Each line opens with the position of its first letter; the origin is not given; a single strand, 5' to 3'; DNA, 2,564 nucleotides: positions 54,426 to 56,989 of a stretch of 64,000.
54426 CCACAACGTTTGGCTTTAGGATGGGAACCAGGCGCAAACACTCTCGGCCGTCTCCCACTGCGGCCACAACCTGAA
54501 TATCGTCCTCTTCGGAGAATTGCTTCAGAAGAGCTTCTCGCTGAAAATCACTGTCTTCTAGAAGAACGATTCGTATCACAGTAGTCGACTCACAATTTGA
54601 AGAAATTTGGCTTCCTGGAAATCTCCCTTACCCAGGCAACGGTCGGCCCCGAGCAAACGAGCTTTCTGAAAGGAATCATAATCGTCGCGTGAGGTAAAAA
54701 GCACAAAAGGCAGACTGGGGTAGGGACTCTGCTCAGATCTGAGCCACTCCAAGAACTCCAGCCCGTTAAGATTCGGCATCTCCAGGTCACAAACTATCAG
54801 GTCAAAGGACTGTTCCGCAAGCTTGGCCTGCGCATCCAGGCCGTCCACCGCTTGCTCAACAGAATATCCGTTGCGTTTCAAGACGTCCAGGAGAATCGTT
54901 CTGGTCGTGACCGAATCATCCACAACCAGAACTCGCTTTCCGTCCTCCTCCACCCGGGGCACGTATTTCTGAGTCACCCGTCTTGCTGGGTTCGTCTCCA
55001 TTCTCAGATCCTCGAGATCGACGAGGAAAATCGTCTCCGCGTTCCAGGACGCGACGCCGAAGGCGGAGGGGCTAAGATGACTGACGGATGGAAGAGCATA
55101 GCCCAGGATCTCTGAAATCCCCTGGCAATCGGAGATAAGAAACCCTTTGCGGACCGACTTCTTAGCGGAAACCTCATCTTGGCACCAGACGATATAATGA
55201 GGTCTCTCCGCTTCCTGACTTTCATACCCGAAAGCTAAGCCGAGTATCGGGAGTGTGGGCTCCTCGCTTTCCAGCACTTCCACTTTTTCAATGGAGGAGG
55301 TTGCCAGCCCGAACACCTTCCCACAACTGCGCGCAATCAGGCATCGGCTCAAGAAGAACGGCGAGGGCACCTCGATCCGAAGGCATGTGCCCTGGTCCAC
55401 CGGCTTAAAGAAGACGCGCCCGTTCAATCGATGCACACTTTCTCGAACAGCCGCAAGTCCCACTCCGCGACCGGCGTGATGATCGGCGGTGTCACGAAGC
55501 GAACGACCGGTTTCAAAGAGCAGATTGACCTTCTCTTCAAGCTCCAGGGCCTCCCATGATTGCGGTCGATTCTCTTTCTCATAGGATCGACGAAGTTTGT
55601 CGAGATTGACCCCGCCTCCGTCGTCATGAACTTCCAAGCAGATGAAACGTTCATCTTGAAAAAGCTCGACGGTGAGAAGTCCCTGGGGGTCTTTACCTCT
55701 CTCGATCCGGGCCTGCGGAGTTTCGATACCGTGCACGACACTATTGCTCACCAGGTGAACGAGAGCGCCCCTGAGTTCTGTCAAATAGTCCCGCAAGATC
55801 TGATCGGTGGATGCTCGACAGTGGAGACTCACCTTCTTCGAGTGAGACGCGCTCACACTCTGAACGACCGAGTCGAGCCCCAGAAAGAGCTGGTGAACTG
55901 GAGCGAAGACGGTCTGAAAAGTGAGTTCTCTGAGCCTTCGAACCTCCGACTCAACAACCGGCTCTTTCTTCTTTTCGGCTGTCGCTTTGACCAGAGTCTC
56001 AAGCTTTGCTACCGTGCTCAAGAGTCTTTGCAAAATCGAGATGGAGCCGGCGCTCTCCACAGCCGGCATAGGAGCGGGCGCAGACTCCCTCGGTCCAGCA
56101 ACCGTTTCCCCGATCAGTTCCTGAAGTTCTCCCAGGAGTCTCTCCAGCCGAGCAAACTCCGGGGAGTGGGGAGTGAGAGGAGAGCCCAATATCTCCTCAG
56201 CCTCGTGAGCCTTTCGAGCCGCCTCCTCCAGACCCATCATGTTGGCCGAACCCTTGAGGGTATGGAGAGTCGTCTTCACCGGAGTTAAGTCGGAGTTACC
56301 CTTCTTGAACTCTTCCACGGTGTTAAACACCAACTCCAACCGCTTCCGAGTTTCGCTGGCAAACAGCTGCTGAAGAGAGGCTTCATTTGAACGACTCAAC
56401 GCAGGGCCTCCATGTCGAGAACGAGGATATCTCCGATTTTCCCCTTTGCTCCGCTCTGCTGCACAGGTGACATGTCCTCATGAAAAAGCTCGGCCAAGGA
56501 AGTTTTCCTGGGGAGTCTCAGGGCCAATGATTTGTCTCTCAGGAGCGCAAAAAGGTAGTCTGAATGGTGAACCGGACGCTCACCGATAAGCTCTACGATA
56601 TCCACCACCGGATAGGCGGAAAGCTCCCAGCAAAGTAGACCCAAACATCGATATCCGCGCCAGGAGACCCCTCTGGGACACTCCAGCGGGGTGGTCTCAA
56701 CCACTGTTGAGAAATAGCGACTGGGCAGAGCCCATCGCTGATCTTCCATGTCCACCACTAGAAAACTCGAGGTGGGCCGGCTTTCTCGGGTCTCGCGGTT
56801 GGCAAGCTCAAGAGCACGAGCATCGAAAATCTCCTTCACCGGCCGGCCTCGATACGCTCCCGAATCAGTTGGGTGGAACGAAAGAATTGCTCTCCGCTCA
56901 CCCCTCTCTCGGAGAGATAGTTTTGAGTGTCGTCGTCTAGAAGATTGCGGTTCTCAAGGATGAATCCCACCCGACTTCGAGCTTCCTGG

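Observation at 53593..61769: Wsp-ordered chemosensory operon without a GGDEF output, headed by a hybrid histidine kinase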

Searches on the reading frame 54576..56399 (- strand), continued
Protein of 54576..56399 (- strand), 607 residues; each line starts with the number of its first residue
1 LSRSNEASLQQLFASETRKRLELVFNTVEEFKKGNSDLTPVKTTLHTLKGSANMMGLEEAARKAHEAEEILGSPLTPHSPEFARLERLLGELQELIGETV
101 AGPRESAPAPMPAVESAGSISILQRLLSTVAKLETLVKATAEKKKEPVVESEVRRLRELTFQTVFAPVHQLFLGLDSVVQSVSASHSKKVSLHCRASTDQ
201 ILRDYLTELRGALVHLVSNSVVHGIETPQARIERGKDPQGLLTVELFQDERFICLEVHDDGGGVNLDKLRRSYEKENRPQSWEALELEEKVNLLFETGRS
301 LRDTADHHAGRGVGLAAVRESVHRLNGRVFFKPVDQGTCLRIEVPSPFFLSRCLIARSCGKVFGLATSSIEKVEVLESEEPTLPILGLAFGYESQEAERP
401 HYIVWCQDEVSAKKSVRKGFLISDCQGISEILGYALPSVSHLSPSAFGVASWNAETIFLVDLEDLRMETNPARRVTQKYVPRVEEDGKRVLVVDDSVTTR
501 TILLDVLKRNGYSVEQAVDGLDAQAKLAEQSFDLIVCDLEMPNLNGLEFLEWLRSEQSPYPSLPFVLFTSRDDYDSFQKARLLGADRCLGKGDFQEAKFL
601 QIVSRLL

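Call 36: search_solved_structures(query=A1, max_evalue=0.001, show_alignments=1)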
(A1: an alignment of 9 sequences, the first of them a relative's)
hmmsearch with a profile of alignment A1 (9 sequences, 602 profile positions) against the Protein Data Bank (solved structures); distinct sequences matched with E-value up to 0.001: 262 (the best 60 are shown).
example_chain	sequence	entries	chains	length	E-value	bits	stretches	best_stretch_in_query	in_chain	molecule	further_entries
6s1k_A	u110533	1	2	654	5.2e-35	123.9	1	113-367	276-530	Chemotaxis protein CheA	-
3ja6_C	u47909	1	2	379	1.6e-33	119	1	147-378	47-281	Chemotaxis protein CheA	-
2ch4_A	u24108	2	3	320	2.2e-33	118.6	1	166-378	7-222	CHEMOTAXIS PROTEIN CHEA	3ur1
1b3q_A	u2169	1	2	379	4.8e-33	117.5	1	147-378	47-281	PROTEIN (CHEMOTAXIS PROTEIN CHEA)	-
4xiv_A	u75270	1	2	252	4.9e-32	114.1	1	120-343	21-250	Chemotaxis protein CheA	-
1i58_A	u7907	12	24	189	2.5e-31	111.8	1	165-343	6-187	CHEMOTAXIS PROTEIN CHEA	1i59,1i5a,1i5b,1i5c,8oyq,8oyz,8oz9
1i5d_A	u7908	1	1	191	2.7e-31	111.7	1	165-343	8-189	CHEMOTAXIS PROTEIN CHEA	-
8c5v_A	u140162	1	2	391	3e-31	111.5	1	115-367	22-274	Chemotaxis protein CheA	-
6mi6_A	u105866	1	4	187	3.4e-31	111.3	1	169-343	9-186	Chemotaxis protein CheA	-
4jpb_A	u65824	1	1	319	9.3e-31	109.9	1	166-378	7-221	Chemotaxis protein CheA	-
4hnr_A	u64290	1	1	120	8e-21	77.1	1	483-602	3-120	Chemotaxis protein CheY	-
4h60_A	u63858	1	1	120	8.7e-21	77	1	483-602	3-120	Chemotaxis protein CheY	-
1p6q_A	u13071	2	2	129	1.1e-20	76.6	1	480-587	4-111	CheY2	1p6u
3rvl_A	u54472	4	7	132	2e-19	72.5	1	480-581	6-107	Chemotaxis protein CheY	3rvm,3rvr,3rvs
3fft_A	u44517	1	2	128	2.4e-19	72.2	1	482-581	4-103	Chemotaxis protein cheY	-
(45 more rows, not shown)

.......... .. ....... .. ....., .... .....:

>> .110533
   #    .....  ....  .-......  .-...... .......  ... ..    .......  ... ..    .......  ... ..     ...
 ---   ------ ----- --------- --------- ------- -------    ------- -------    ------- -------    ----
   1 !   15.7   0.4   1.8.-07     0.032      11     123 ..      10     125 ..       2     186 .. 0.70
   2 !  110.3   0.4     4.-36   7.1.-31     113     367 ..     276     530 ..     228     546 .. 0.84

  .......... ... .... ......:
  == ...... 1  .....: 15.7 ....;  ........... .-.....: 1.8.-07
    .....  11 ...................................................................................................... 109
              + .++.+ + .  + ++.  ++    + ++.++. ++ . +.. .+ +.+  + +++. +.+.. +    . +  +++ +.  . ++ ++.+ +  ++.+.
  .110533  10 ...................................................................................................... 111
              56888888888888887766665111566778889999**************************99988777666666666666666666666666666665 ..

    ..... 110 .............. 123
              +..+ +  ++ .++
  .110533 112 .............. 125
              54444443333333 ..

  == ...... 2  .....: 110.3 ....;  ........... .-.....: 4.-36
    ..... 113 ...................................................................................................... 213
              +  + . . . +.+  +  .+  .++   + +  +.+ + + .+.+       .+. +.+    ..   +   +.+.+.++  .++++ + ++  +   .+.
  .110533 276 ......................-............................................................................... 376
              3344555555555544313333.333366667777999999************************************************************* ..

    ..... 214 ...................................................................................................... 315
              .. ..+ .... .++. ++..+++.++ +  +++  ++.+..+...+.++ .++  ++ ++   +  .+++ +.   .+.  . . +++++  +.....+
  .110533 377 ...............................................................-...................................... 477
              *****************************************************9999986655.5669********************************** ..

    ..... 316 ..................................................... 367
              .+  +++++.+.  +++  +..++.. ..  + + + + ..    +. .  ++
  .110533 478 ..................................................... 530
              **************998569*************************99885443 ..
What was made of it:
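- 54576..56399 (-): CheA-REC kinase (607 aa): Hpt(P1)-P3-P4-divergent P5-REC, with no P2. It aligns to E. coli CheA from P3 through P4 into the start of P5 (call 36).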

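Call 72: find_encoding_contigs(protein=P0070, flank=8000, max_places=1)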
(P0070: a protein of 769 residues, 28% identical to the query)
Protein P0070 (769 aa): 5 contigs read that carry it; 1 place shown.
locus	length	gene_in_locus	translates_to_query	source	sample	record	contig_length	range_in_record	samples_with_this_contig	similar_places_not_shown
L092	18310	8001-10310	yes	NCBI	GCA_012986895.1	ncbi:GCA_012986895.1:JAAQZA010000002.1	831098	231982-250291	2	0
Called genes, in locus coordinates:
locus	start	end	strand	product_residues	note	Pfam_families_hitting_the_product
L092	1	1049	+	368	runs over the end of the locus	PF00724:Oxidored_FMN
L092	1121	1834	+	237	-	PF04391:DUF533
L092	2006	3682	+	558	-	PF04185:Phosphoesterase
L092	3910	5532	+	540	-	PF12729:4HB_MCP_1, PF00672:HAMP, PF00015:MCPsignal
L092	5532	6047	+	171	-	PF01584:CheW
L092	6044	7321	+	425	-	PF01739:CheR, PF13431:TPR_17 (faint)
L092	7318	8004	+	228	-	PF01584:CheW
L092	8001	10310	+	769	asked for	PF01627:Hpt, PF02518:HATPase_c, PF01584:CheW, PF00072:Response_reg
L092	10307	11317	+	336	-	PF00072:Response_reg, PF01339:CheB_methylest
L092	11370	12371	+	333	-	PF00072:Response_reg, PF00990:GGDEF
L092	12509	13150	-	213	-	PF00677:Lum_binding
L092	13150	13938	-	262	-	PF13489:Methyltransf_23, PF13847:Methyltransf_31, PF08241:Methyltransf_11, PF08242:Methyltransf_12, PF13649:Methyltransf_25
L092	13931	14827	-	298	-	PF05853:BKACE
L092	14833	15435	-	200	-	PF00925:GTP_cyclohydro2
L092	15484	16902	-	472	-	PF07690:MFS_1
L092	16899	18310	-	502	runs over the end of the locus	PF01019:G_glu_transpept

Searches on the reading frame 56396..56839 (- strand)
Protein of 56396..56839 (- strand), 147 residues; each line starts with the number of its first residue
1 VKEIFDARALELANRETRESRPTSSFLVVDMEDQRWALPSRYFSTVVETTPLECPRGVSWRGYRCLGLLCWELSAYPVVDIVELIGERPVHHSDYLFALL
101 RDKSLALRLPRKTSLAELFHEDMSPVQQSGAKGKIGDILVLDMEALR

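Call 3: search_protein_families(library=pfam, proteins=[window:56396-56839:-], max_evalue=0.001)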
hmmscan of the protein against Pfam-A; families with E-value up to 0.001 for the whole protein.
window:56396-56839:- (147 aa): 0 families

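Call 8: search_protein_families(library=pfam, proteins=[window:56396-56839:-], max_evalue=5)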
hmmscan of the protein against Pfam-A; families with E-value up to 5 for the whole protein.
window:56396-56839:- (147 aa): 0 families

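Call 9: search_protein_families(library=ncbifam, proteins=[window:56396-56839:-], max_evalue=0.01)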
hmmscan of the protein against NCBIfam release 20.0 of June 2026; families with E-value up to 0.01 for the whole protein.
window:56396-56839:- (147 aa): 0 families
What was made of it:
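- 56396..56839 (-): Cryptic CheW-like coupling protein (147 aa), in the WspD position. No Pfam or NCBIfam hit (calls 8, 9).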

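Call 29: search_solved_structures(query=A2, max_evalue=10)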
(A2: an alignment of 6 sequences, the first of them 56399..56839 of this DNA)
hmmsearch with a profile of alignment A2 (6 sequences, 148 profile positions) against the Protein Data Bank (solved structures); distinct sequences matched with E-value up to 10: 5.
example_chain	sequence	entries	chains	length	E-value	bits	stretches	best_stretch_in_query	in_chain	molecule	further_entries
4jpb_W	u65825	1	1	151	0.43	13.6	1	25-106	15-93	Chemotaxis protein CheW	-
1k0s_A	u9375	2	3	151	0.45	13.6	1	25-106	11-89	CHEMOTAXIS PROTEIN CHEW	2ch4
3ja6_A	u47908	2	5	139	0.61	13.1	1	26-106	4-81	Chemotaxis protein CheW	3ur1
1iyc_A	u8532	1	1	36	1.8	11.6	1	47-70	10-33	scarabaecin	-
1jrh_I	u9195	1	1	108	1.9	11.5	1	52-85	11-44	INTERFERON-GAMMA RECEPTOR ALPHA CHAIN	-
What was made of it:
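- Tried and rejected: A PDB profile search gave only weak CheW hits at E about 0.4 (call 29).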

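Call 30: find_homologous_proteins(query=window:56399-56839:-, max_evalue=0.01)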
Query window:56399-56839:- (147 aa): 3 proteins with E <= 0.01 among 35 candidates.
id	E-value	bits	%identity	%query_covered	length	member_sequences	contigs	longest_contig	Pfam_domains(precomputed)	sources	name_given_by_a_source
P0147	1.5e-92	325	100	100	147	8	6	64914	-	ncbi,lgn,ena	-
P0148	8.5e-75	267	81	99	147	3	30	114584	-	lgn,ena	-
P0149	1.4e-63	231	74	99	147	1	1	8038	-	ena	-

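Call 31: find_homologous_proteins(query=A2, max_evalue=0.01)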
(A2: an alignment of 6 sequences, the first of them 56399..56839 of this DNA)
Query A2 (6 sequences) (147 aa, profile of the alignment): 9 proteins with E <= 0.01 among 3858 candidates.
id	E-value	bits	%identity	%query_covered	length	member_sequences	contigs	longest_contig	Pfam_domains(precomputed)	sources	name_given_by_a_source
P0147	9.6e-64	232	100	100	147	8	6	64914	-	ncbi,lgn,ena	-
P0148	2.9e-62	227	81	99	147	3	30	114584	-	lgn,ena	-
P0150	1.2e-59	218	41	99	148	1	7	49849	-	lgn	-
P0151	2.8e-56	207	31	99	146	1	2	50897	-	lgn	-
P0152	7.0e-56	206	39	99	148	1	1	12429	-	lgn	-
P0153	4.2e-54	200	40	97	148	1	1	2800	-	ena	-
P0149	4.4e-54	200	74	99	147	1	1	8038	-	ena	-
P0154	1.2e-50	189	24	91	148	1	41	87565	-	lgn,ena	-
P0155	2.1e-39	153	33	99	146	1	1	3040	-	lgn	-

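Call 43: predict_structure(alignment_id=A3)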
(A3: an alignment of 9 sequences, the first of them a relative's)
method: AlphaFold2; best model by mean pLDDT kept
length: 147 residues; sequences in the alignment: 9
mean_pLDDT: 82.9   pTM: 0.73
mean pLDDT of the five models: 82.9, 82.8, 82.6, 82.3, 81.5
residues with pLDDT >= 90: 76; 70-90: 43; 50-70: 14; < 50: 14
segments of 3 or more residues with pLDDT < 50: 1-5, 11-18
pLDDT, mean of each block of 10 residues (from residue 1): 48 48 84 89 93 88 91 92 79 84 93 88 88 93 86
secondary structure, 60 per line:
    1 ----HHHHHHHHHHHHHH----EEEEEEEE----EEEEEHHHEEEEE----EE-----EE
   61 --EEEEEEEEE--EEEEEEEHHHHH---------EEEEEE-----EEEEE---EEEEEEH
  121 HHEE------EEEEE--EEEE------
elements in order: H5-18 E23-30 E35-39 E43-47 E63-71 E74-80 H81-85 E95-100 E106-110 E114-119 E131-135 E138-141
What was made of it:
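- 56396..56839 (-): AF2 model pLDDT 82.9 (call 43).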

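Call 47: fold_search(model_id=the predicted structure, library=pdb)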
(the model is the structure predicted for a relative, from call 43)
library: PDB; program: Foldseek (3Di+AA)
matches with E <= 10: 106; with E <= 0.001: 17
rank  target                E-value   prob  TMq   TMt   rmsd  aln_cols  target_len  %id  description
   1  9a72_B                6.8e-08  1.00  0.66  0.63   3.7       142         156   12  Integrative model of YFMS-CHEW by crosslinking MS and deep learning (released 2024-09-18)
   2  6s1k_C                3.2e-07  1.00  0.66  0.66   3.1       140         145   14  E. coli Core Signaling Unit, carrying QQQQ receptor mutation (released 2020-01-22)
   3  2ch4_W                7.0e-07  1.00  0.66  0.69   3.3       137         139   15  Complex between Bacterial Chemotaxis histidine kinase CheA domains P4 and P5 and receptor-adaptor protein CheW (released 2006-04-18)
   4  8c5v_E                1.1e-06  1.00  0.65  0.66   3.5       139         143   14  Chemotaxis core signalling unit from E protein lysed E. coli cells (released 2023-09-13)
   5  2ch4_Y                1.2e-06  1.00  0.65  0.67   3.2       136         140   15  Complex between Bacterial Chemotaxis histidine kinase CheA domains P4 and P5 and receptor-adaptor protein CheW (released 2006-04-18)
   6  2qdl_A                1.9e-06  1.00  0.66  0.63   3.2       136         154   12  Crystal structure of scaffolding protein TtCheW from Thermoanaerobacter tengcongensis (released 2007-09-04)
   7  2qdl_B                5.1e-06  1.00  0.66  0.67   2.8       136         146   13  Crystal structure of scaffolding protein TtCheW from Thermoanaerobacter tengcongensis (released 2007-09-04)
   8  6s1k_A                2.2e-05  1.00  0.61  0.26   3.7       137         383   15  E. coli Core Signaling Unit, carrying QQQQ receptor mutation (released 2020-01-22)
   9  2ch4_B                4.4e-05  1.00  0.64  0.33   3.1       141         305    9  Complex between Bacterial Chemotaxis histidine kinase CheA domains P4 and P5 and receptor-adaptor protein CheW (released 2006-04-18)
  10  4jpb_A                4.6e-05  1.00  0.61  0.68   3.7       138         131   11  The structure of a ternary complex between CheA domains P4 and P5 with CheW and with an unzipped fragment of TM14, a c (released 2013-08-28)
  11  2ch4_A                5.2e-05  1.00  0.58  0.29   5.1       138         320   10  Complex between Bacterial Chemotaxis histidine kinase CheA domains P4 and P5 and receptor-adaptor protein CheW (released 2006-04-18)
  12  2ho9_MODEL_1_A        5.8e-05  1.00  0.63  0.57   7.1       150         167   15  Solution Structure of chemotaxi protein CheW from Escherichia coli (released 2007-07-10)
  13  1k0s_MODEL_1_A        8.6e-05  1.00  0.64  0.62   3.6       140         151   15  Solution structure of the chemotaxis protein CheW from the thermophilic organism Thermotoga maritima (released 2002-02-06)
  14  3ur1_A                1.1e-04  1.00  0.57  0.34   4.6       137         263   11  The structure of a ternary complex between CheA domains P4 and P5 with CheW and with a truncated fragment of TM14, a c (released 2012-03-07)
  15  3ja6_C                1.6e-04  1.00  0.58  0.26   4.3       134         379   11  Cryo-electron Tomography and All-atom Molecular Dynamics Simulations Reveal a Novel Kinase Conformational Switch in Ba (released 2015-12-09)
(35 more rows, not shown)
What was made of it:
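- On CheW family (for the 147-aa protein): Fold: calls 43, 47.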

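Call 73: search_protein_representatives(alignment_id=A3)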
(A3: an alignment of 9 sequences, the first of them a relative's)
Query: 9 sequences, 148 profile positions. Proteins with E-value up to 0.001 (for the whole library): 24; up to 1e-10: 14; up to 1e-30: 7. The best 24 are listed.
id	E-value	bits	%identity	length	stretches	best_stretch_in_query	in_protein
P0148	2.8e-61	221.9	-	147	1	1-147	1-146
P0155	5.0e-56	204.9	-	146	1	1-146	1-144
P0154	2.6e-49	183.1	-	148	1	1-148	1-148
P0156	1.1e-45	171.4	-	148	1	1-147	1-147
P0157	2.6e-34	134.4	-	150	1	1-147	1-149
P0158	1.2e-32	129.0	-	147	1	2-145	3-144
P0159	5.6e-31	123.6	-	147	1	1-144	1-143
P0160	5.3e-30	120.4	-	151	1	5-145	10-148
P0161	1.1e-29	119.4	-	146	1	1-145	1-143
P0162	2.6e-27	111.7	-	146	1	1-146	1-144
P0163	4.1e-24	101.3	-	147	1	1-120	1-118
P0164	1.8e-17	79.8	-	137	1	4-124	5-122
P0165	6.8e-13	64.9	-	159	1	3-146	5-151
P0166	9.5e-12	61.2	-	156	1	2-137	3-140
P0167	4.3e-10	55.8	-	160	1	4-137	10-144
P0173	1.1e-04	38.3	-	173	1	4-124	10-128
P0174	1.3e-04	38.0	-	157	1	1-147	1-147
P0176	9.9e-04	35.2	-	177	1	2-141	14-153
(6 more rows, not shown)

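Call 75: search_protein_families(library=pfam, proteins=[P0157, P0160, P0163, P0164, P0165, P0166, P0167, P0173, P0174, P0176], max_evalue=0.01)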
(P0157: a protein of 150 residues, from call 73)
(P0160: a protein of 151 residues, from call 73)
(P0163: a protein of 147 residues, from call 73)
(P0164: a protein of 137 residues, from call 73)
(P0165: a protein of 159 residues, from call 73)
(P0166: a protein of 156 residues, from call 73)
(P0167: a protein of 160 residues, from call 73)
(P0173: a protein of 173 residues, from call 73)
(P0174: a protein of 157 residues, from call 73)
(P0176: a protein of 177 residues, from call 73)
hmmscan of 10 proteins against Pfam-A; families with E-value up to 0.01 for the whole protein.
P0157 (150 aa): 1 family
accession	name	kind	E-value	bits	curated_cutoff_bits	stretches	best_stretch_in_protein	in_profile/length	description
PF01584.24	CheW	-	0.00029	20.9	23.5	1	27-95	2-66/138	CheW-like domain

P0160 (151 aa): 0 families

P0163 (147 aa): 0 families

P0164 (137 aa): 0 families

P0165 (159 aa): 0 families

P0166 (156 aa): 0 families

P0167 (160 aa): 0 families

P0173 (173 aa): 1 family
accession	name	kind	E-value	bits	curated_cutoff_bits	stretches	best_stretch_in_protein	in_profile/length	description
PF01584.24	CheW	-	1.7e-21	76.7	23.5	1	33-158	2-135/138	CheW-like domain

P0174 (157 aa): 1 family
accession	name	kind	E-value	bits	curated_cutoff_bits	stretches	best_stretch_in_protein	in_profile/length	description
PF01584.24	CheW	-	4.5e-22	78.6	23.5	1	26-142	1-119/138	CheW-like domain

P0176 (177 aa): 1 family
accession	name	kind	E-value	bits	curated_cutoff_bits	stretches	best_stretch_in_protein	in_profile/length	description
PF01584.24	CheW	-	5.4e-15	55.7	23.5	1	39-159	2-128/138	CheW-like domain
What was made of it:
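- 56396..56839 (-): The profile search reaches Pfam-positive CheWs (calls 73, 75).
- Tried and rejected: Structure prediction and a deep profile search resolved it (calls 43, 47, 73, 75).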
